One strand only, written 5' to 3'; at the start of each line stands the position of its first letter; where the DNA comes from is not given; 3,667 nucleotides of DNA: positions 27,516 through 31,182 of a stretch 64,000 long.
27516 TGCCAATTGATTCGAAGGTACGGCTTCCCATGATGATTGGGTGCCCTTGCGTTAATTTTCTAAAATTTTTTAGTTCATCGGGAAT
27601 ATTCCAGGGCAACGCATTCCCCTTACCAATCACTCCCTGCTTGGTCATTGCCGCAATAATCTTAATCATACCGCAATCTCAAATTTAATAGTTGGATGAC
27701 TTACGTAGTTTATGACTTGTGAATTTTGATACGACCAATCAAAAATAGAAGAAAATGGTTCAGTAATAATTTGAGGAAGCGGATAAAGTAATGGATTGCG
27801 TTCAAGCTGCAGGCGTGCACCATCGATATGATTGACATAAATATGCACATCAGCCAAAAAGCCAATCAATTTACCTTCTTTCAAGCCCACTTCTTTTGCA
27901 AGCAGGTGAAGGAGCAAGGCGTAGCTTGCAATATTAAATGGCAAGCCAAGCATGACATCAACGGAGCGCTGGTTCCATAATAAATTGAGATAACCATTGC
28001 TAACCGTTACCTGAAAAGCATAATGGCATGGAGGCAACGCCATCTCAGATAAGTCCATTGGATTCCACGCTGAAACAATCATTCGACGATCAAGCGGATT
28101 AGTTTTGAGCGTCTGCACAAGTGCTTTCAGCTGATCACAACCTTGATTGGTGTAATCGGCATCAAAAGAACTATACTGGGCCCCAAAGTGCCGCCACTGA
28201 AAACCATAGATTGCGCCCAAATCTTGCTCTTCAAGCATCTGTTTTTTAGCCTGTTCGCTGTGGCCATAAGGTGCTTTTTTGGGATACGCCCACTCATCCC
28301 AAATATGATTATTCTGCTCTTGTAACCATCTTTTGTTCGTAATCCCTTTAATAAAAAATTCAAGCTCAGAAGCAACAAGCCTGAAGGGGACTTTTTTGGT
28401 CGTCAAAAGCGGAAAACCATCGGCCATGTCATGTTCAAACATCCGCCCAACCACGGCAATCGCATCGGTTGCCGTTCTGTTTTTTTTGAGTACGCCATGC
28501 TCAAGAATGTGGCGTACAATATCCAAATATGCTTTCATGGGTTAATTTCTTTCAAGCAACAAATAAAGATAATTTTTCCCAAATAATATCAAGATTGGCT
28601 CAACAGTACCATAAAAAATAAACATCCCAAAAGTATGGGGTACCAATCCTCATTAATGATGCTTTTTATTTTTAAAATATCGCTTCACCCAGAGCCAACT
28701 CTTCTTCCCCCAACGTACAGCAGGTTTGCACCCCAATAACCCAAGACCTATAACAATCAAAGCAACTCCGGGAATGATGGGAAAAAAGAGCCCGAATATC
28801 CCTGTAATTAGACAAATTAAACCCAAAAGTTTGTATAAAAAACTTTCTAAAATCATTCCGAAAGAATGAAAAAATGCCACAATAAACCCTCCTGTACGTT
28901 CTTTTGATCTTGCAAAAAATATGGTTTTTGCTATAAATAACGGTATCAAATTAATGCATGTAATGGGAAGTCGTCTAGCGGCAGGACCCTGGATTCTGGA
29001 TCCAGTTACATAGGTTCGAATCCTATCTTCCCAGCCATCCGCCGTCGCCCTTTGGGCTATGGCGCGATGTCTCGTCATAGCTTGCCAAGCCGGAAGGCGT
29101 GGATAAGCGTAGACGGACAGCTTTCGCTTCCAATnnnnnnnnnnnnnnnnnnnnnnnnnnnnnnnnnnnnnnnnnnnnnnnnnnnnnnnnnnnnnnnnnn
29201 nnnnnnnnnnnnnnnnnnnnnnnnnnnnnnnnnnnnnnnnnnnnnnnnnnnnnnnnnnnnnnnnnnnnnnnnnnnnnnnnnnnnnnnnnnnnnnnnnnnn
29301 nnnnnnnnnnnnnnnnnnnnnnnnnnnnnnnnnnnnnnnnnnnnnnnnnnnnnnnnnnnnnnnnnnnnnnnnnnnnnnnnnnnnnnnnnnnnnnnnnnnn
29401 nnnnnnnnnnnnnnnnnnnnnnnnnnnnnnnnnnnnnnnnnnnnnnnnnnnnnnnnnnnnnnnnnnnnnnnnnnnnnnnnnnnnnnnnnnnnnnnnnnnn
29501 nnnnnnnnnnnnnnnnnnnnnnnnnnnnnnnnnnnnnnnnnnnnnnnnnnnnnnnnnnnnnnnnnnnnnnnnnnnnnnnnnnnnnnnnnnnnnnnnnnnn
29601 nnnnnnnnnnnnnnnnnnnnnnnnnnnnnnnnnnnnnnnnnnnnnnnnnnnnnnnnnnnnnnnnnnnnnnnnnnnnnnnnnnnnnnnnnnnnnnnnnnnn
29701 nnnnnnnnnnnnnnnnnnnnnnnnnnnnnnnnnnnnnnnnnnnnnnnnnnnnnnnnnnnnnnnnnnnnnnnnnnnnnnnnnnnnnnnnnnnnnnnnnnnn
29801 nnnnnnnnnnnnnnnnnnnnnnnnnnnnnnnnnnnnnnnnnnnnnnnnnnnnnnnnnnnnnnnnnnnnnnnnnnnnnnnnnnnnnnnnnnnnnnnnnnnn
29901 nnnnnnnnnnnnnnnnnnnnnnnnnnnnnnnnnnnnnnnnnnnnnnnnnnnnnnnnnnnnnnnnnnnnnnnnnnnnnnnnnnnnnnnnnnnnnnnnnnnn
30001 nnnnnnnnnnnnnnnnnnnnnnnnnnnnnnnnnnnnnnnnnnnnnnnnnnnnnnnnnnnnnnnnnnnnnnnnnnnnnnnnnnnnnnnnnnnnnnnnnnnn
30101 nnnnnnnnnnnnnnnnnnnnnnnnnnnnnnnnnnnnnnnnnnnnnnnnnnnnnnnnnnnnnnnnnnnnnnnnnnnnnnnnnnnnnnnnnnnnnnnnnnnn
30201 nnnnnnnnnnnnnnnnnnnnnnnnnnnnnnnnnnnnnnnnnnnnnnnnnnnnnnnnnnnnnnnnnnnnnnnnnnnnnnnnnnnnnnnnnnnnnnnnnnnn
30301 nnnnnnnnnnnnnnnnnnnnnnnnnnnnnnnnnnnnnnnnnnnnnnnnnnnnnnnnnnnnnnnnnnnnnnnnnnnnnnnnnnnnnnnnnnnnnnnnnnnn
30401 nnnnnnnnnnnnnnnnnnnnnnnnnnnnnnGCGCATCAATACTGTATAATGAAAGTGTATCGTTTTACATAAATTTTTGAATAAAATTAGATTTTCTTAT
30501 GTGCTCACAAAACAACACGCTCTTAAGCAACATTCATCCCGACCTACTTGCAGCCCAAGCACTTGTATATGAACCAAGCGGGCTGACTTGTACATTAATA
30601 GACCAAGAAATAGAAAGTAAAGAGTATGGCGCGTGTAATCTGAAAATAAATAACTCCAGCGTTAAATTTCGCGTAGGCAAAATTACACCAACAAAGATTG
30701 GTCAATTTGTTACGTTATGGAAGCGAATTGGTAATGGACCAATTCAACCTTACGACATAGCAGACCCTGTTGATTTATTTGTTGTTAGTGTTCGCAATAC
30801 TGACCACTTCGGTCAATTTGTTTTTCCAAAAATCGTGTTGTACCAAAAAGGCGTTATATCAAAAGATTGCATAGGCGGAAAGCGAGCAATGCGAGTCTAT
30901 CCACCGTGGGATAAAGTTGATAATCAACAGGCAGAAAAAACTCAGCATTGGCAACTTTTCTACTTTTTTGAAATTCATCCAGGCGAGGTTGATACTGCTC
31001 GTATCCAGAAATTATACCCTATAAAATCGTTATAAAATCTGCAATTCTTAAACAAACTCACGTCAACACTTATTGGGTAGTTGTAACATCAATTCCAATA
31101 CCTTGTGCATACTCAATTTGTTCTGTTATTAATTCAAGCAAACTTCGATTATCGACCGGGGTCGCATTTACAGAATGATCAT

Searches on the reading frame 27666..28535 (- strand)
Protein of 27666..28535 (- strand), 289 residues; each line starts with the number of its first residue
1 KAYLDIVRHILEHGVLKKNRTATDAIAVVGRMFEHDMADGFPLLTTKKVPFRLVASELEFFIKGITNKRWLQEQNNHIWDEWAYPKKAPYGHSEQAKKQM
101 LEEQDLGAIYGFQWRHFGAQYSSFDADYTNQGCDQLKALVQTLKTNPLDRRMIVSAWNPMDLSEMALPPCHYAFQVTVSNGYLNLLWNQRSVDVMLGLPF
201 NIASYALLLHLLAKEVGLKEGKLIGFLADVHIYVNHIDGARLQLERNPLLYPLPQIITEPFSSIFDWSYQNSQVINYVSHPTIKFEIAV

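Call 45: search_protein_families(library=pfam, proteins=[window:27666-28535:-], max_evalue=0.00001)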
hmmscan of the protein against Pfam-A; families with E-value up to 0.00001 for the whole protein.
window:27666-28535:- (289 aa): 1 family
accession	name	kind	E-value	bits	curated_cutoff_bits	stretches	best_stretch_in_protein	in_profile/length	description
PF00303.24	Thymidylat_synt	-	4.7e-95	318.2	24.3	1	1-289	1-266/266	Thymidylate synthase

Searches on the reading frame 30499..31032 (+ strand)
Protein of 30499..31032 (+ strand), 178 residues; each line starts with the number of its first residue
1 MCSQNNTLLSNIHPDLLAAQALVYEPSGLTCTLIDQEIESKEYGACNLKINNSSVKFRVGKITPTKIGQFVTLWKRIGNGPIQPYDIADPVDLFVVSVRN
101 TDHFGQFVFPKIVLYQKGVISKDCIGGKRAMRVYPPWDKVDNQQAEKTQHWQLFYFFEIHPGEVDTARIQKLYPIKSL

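Call 41: search_protein_families(library=pfam, proteins=[window:30499-31032:+], max_evalue=0.00001)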
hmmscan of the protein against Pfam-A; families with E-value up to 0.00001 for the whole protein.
window:30499-31032:+ (178 aa): 1 family
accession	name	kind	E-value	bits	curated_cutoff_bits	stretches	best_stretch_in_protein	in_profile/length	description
PF08877.16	MepB-like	-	3.9e-49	165.9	27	1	37-158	1-122/122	MepB-like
